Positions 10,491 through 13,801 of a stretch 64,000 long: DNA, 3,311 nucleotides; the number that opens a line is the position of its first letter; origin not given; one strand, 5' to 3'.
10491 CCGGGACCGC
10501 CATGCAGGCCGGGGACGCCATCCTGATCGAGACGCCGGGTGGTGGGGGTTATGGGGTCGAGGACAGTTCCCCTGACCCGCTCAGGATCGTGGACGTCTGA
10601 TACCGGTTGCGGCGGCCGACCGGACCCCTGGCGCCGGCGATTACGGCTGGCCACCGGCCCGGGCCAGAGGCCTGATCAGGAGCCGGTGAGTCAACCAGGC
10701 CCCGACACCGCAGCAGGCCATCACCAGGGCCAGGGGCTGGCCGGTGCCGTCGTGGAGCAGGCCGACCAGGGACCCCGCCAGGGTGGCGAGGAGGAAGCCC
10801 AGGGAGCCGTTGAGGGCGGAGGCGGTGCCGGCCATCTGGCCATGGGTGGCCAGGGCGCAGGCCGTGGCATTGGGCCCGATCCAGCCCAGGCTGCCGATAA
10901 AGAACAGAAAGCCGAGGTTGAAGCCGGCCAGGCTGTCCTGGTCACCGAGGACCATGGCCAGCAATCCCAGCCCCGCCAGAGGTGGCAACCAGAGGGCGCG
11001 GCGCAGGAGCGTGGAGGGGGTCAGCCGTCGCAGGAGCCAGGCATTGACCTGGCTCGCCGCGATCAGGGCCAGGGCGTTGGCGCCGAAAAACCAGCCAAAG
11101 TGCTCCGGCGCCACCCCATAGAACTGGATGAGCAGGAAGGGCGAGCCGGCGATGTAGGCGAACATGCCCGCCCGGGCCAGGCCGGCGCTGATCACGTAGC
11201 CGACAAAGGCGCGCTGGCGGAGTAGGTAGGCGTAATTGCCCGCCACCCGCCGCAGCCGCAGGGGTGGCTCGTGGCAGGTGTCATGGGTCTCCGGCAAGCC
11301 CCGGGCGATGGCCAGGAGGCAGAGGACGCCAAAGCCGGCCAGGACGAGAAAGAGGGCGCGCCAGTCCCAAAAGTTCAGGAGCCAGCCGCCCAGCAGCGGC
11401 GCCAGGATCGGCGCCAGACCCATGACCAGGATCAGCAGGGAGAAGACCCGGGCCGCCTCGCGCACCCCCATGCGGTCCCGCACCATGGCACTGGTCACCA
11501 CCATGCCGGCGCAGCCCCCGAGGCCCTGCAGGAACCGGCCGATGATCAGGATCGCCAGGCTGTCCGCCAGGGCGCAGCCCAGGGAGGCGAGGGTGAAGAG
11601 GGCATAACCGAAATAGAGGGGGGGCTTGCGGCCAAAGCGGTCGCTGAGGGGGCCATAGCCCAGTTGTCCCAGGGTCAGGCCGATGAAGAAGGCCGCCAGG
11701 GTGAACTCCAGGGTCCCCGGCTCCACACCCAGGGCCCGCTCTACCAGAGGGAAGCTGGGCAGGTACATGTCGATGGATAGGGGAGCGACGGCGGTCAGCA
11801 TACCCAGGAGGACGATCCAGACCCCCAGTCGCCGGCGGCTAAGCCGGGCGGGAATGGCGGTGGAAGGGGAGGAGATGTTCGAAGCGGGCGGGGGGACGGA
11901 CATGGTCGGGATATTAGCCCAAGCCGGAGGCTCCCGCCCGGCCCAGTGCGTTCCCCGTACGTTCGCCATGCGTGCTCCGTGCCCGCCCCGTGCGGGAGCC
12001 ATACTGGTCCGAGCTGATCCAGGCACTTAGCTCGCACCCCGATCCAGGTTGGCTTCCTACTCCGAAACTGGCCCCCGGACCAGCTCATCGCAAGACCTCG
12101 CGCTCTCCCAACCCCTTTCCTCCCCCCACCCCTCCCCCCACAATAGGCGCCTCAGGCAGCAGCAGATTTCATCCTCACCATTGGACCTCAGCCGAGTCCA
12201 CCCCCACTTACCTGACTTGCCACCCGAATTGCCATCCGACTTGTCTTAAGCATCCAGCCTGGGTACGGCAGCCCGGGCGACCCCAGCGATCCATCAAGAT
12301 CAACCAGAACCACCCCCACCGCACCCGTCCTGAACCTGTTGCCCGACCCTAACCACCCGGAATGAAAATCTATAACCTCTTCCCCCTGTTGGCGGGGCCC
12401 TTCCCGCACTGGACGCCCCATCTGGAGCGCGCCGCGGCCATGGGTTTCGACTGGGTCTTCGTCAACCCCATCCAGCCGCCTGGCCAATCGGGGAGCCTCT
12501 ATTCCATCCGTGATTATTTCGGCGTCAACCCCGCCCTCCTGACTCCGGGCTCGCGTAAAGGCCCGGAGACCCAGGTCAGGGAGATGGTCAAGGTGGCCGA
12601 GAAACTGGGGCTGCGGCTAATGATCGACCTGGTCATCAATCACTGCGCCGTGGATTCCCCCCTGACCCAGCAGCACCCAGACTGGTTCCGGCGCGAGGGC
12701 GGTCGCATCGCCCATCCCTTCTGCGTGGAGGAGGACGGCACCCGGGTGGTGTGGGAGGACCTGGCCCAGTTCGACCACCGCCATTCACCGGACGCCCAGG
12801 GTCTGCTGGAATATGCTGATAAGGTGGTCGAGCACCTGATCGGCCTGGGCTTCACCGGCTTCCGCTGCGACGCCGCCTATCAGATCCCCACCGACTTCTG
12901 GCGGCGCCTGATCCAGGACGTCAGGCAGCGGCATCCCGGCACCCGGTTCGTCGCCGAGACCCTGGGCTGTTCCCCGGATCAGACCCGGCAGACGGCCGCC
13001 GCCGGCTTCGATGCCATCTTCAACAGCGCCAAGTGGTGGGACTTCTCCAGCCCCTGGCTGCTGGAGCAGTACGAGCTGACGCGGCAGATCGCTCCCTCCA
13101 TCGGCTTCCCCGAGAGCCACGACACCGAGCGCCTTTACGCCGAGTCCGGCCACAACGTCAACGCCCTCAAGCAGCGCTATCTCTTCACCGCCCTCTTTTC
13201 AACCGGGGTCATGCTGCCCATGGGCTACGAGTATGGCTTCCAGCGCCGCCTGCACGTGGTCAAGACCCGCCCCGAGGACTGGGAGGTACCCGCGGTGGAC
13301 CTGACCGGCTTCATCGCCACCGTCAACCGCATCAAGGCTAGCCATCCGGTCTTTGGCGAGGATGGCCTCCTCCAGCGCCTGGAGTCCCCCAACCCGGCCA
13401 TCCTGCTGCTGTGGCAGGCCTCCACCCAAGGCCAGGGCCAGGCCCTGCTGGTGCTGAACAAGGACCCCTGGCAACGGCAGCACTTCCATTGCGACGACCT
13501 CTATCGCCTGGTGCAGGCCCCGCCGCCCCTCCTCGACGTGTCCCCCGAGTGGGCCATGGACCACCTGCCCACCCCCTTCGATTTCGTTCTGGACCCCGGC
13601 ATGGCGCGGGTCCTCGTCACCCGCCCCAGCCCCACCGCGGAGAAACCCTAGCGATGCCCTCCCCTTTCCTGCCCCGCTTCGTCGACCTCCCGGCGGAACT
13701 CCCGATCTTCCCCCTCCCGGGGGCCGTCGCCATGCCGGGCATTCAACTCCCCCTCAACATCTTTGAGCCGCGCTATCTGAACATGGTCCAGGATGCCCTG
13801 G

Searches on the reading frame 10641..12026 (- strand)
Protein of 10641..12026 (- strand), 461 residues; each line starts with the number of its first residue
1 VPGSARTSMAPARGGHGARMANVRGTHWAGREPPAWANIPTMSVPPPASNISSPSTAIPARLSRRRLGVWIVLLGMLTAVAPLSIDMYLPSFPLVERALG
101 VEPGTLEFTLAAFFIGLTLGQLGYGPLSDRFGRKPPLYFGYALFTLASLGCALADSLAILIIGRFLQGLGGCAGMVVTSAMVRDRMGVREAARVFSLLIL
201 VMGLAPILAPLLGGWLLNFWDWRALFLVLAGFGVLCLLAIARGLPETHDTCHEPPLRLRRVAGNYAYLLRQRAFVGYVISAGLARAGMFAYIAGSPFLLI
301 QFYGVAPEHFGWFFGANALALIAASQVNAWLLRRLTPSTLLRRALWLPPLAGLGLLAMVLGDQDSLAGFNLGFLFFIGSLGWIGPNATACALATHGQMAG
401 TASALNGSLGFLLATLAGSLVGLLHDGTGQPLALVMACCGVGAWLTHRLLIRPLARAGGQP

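Call 95: search_protein_families(library=pfam, proteins=[window:10641-12026:-], max_evalue=0.01)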
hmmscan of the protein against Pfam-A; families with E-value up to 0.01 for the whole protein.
window:10641-12026:- (461 aa): 2 families
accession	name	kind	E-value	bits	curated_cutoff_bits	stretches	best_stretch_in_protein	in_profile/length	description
PF07690.21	MFS_1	-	9.5e-41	140.3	33.4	1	76-417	3-346/347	Major Facilitator Superfamily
PF00083.30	Sugar_tr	-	2.5e-10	40.3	22.3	1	108-182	50-127/452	Sugar (and other) transporter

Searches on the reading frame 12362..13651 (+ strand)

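Call 95: search_protein_families(library=pfam, proteins=[window:12362-13651:+], max_evalue=0.01)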
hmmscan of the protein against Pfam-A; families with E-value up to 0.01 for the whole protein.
window:12362-13651:+ (429 aa): 3 families
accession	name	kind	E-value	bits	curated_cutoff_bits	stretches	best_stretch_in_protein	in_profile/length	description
PF14701.12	hDGE_amylase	-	2.5e-18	66.8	27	1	10-107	17-115/439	Glycogen debranching enzyme, glucanotransferase domain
PF00128.31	Alpha-amylase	-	1e-09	38.6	22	1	21-175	25-193/446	Alpha amylase, catalytic domain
PF14871.12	GHL6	-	0.0069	17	35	0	71-116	45-88/132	Hypothetical glycosyl hydrolase 6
